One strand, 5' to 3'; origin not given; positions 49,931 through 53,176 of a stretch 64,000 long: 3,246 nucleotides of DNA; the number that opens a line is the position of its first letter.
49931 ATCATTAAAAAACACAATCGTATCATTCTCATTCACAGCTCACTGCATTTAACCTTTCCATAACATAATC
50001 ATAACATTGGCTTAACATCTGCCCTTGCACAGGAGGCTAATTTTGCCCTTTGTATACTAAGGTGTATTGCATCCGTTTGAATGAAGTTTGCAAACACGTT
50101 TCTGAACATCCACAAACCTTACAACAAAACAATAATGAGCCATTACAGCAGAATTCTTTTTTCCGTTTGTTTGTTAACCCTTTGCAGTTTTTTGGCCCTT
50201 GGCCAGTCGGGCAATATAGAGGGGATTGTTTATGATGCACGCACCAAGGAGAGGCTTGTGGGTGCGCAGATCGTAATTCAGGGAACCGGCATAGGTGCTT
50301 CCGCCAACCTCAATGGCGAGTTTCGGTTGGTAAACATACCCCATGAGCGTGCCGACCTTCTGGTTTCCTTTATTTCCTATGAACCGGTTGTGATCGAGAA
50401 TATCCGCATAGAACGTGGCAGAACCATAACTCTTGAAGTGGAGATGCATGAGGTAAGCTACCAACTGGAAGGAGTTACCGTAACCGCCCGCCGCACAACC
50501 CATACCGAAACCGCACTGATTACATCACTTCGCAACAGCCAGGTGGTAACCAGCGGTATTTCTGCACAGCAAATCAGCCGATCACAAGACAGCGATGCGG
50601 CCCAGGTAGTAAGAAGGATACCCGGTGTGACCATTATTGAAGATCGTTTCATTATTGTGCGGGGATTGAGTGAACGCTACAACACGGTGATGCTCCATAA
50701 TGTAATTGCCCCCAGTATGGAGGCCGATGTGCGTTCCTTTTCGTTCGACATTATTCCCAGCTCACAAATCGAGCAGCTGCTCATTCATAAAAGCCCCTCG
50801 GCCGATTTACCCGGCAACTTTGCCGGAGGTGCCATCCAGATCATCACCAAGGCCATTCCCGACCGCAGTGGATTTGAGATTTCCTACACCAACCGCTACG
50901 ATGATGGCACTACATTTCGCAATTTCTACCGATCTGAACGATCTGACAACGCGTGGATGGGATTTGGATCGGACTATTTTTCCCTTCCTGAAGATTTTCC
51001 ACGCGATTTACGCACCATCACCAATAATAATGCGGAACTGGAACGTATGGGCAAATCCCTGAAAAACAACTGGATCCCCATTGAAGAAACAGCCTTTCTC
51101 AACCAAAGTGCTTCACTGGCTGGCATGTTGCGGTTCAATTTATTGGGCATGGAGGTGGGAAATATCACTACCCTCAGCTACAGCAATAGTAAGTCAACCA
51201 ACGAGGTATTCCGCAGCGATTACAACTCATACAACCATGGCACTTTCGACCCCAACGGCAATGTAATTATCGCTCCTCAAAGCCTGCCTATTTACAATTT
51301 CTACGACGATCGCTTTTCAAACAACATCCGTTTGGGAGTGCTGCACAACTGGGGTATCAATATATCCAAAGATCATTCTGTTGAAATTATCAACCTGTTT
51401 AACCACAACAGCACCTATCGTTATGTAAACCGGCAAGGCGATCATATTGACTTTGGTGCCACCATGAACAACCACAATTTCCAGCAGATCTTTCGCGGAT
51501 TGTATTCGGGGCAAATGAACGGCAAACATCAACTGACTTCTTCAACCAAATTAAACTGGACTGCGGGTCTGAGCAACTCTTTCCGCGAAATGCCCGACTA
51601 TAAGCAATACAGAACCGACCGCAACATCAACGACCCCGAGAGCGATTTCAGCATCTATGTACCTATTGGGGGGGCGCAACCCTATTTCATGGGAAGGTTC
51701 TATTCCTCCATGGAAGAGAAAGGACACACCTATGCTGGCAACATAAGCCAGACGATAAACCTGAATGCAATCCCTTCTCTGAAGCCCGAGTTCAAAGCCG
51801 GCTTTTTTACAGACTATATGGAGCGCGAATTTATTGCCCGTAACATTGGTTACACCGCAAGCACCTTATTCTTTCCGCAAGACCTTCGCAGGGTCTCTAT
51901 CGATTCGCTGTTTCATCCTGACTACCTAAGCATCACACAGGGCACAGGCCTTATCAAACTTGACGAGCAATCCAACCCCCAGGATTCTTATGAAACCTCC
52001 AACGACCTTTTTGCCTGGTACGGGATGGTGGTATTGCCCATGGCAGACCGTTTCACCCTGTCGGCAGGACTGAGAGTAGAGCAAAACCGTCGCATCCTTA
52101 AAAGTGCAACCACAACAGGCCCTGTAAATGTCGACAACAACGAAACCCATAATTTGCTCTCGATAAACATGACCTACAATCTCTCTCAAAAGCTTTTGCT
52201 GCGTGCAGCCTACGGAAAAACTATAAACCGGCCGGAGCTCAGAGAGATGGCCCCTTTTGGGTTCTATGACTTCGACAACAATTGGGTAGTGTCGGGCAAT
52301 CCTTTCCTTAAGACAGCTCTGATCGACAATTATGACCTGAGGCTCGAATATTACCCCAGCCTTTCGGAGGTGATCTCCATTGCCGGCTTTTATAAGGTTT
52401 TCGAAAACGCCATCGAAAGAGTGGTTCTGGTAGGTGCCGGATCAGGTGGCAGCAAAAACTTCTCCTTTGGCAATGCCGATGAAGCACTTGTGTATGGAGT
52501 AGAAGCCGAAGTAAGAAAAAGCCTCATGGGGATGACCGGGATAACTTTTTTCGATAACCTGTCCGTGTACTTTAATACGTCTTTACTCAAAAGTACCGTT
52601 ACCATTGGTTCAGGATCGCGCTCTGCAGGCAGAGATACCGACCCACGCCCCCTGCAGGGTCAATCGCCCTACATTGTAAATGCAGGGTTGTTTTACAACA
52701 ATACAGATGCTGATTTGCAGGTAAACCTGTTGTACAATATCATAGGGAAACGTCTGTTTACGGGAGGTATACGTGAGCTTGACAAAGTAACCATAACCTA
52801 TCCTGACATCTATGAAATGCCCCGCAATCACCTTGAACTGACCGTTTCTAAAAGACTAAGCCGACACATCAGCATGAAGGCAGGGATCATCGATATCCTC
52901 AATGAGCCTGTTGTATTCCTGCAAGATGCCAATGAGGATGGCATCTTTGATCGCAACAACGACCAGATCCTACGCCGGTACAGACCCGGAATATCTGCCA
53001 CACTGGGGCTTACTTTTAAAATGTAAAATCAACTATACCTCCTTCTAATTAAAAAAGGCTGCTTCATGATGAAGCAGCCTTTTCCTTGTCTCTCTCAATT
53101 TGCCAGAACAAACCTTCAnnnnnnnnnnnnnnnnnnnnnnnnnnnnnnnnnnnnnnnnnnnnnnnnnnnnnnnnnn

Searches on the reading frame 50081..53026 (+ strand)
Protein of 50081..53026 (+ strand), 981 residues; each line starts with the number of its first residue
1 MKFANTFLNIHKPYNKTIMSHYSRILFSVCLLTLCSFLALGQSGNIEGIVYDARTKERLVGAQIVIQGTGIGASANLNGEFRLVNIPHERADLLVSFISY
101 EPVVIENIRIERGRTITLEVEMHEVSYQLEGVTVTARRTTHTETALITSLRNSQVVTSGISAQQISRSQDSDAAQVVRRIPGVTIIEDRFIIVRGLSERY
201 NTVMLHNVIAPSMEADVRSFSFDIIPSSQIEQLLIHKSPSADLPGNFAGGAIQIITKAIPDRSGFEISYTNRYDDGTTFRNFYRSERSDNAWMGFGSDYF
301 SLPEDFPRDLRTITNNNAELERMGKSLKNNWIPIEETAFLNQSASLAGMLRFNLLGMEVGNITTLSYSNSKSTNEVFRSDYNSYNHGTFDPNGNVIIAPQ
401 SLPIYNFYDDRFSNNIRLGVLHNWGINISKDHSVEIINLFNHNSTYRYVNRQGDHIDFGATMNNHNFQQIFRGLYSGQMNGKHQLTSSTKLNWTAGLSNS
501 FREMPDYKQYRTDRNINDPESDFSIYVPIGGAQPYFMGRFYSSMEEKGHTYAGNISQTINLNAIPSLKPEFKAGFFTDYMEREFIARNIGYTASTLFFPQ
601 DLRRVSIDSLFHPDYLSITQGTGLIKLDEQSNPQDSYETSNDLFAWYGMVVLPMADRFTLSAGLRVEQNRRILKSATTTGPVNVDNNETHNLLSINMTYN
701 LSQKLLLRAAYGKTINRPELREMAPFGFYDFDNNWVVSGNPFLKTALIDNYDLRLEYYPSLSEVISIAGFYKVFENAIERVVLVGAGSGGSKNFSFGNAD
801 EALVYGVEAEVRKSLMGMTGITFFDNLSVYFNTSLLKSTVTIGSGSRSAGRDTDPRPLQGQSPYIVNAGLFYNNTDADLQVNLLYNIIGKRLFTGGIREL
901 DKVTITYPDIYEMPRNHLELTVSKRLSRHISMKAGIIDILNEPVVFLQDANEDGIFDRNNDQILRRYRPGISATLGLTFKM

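Call 6: search_protein_families(library=ncbifam, proteins=[window:50081-53026:+], max_evalue=10)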
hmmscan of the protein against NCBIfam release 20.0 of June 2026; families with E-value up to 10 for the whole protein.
window:50081-53026:+ (981 aa): 8 families
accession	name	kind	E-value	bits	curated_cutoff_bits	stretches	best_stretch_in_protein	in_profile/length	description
TIGR01782.1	TonB-Xanth-Caul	subfamily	2e-59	201.8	310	2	585-980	464-867/868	TonB-dependent receptor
TIGR04056.1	OMP_RagA_SusC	subfamily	2.2e-11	42.9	368.25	1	46-150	3-98/981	SusC/RagA family TonB-linked outer membrane protein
TIGR01785.1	TonB-hemin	subfamily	7.4e-10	37.9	316.85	2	632-811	354-543/677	TonB-dependent heme/hemoglobin receptor family protein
TIGR01786.1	TonB-hemlactrns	subfamily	1.7e-09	36.6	323.75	2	452-820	320-570/719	TonB-dependent hemoglobin/transferrin/lactoferrin family receptor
TIGR01779.1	TonB-B12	equivalog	2.3e-06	26.4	599.7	1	125-271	24-168/614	TonB-dependent vitamin B12 receptor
NF052345.1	S_layer_anammox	exception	4.8e-06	24.2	1400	1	43-173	1312-1443/1596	Kustd1514 family S-layer glycoprotein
NF010010.0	PRK13483.1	equivalog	2.8e-05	22.3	927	2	667-816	377-534/660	ligand-gated channel protein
TIGR04373.1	egtB_X_signatur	signature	0.016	15.3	71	1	277-295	29-46/50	EgtB-related enzyme signature domain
